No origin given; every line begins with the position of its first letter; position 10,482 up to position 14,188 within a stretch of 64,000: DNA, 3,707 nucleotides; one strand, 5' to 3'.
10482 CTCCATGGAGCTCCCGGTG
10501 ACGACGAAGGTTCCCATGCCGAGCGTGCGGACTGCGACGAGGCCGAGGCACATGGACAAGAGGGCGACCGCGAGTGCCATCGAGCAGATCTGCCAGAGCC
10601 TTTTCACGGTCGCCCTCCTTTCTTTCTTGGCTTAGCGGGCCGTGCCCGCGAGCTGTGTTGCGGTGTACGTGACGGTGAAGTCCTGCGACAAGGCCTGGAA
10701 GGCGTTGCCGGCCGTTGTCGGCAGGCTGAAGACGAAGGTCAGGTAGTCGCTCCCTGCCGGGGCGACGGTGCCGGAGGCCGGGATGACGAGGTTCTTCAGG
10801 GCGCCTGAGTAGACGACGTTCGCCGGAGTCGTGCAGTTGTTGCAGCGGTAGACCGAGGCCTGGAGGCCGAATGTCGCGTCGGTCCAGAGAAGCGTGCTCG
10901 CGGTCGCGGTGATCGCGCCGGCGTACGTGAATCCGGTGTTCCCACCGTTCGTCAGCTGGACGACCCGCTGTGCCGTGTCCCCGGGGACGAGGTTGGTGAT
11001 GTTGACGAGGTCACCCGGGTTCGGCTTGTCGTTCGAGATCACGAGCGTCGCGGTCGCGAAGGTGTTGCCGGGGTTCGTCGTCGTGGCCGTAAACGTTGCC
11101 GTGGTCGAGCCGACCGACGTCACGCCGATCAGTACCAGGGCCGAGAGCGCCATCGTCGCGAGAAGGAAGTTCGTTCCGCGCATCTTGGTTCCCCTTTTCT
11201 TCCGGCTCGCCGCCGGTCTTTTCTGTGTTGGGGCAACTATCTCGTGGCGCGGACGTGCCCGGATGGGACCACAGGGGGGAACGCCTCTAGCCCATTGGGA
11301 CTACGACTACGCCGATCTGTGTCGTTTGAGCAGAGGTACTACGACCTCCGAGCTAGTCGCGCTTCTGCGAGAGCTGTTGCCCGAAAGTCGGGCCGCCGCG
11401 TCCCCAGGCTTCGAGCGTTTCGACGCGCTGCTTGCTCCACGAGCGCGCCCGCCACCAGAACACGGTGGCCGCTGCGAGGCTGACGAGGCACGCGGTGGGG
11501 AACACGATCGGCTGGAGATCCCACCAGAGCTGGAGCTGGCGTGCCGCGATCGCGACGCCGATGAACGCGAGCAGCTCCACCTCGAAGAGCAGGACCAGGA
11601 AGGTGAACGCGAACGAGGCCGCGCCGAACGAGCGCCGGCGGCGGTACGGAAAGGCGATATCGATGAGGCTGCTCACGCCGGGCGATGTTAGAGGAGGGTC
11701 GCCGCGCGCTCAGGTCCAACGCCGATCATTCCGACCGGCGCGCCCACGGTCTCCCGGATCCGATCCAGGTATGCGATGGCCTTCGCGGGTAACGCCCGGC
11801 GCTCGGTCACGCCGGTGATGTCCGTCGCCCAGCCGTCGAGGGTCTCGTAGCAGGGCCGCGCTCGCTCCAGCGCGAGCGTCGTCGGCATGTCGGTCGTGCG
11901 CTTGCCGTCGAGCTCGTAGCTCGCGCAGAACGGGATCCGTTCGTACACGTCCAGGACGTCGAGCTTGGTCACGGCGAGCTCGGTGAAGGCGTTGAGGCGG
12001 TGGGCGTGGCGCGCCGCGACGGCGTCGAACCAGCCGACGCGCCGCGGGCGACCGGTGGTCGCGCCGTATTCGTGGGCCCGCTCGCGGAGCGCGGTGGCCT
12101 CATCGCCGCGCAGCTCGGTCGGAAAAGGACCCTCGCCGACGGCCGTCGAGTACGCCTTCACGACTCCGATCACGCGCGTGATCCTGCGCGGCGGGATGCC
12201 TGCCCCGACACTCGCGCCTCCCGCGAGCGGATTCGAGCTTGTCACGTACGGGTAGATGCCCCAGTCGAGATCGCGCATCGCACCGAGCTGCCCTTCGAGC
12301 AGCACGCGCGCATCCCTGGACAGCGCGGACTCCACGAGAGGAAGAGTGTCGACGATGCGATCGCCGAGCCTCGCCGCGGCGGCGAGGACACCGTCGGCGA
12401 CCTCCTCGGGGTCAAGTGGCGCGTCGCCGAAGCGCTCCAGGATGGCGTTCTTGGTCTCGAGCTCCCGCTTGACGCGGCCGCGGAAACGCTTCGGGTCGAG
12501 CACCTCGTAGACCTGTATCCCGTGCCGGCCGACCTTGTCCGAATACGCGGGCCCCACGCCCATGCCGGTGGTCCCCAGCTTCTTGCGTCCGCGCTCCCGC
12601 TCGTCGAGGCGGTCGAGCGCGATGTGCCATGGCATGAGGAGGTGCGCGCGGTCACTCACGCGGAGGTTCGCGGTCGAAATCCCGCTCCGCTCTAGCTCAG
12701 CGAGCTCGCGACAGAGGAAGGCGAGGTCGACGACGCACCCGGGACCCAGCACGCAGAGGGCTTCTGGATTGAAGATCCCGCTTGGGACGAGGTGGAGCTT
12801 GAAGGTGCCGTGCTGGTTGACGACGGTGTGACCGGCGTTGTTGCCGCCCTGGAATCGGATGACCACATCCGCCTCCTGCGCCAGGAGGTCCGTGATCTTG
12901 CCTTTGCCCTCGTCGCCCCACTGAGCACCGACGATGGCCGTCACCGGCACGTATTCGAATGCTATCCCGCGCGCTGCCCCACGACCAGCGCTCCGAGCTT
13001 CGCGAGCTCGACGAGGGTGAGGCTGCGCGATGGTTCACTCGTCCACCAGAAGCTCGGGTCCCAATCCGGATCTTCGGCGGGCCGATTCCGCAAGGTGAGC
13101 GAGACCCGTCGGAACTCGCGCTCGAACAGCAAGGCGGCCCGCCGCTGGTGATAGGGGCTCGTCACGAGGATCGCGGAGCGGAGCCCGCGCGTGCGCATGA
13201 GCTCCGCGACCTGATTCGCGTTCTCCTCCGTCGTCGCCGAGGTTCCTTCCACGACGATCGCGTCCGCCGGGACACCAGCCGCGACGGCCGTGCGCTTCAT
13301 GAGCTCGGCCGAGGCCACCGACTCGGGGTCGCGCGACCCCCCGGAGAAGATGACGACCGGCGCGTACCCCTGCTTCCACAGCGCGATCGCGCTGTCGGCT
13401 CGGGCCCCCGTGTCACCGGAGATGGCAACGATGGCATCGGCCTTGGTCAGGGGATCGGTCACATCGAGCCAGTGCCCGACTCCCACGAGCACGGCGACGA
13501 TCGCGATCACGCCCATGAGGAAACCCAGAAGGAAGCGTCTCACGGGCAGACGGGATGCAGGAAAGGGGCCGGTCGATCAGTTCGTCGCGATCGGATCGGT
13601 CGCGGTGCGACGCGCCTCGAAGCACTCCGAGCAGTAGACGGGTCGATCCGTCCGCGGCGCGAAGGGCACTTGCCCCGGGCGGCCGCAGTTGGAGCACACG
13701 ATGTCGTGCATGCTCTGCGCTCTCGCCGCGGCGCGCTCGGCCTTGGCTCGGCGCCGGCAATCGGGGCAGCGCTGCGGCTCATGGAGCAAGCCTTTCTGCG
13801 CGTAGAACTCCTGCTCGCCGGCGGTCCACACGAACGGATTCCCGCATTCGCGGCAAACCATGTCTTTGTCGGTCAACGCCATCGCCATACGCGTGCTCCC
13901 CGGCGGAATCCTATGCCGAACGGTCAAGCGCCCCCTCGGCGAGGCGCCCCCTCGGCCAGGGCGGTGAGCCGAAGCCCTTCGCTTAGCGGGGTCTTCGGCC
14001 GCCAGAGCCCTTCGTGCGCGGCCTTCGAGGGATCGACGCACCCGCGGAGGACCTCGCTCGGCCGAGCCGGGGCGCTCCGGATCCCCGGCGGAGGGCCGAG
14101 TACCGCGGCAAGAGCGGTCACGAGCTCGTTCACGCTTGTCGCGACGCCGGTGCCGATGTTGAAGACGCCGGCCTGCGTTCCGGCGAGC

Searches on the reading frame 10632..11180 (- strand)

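Call 47: search_protein_families(library=pfam, proteins=[window:10632-11180:-], max_evalue=0.001)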
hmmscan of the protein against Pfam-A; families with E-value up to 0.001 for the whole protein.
window:10632-11180:- (182 aa): 1 family
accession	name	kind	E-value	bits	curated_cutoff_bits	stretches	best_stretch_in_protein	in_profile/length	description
PF12389.13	Peptidase_M73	-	3e-08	34.2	22.5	1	18-94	15-88/196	Camelysin metallo-endopeptidase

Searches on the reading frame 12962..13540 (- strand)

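Call 47: search_protein_families(library=pfam, proteins=[window:12962-13540:-], max_evalue=0.001)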
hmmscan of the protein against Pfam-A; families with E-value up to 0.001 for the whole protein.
window:12962-13540:- (192 aa): 1 family
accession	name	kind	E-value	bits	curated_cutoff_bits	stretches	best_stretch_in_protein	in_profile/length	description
PF02698.23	DUF218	-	2.1e-27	96.1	27.6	1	35-165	1-116/133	DUF218 domain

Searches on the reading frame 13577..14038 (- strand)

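Call 52: search_protein_families(library=pfam, proteins=[window:13577-14038:-], max_evalue=0.001)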
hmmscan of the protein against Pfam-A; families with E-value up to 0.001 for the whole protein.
window:13577-14038:- (153 aa): 3 families
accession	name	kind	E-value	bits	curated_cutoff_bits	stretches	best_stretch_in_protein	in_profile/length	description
PF13451.12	zf_Tbcl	-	2.9e-20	72.4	24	1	57-102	2-47/48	Probable treble clef domain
PF23477.1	zf_Tbcl_2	-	3e-17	62.5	27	1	109-144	2-37/37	Probable treble clef zinc finger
PF12773.13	DZR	-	0.00082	19.9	27.3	0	56-101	9-37/45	Double zinc ribbon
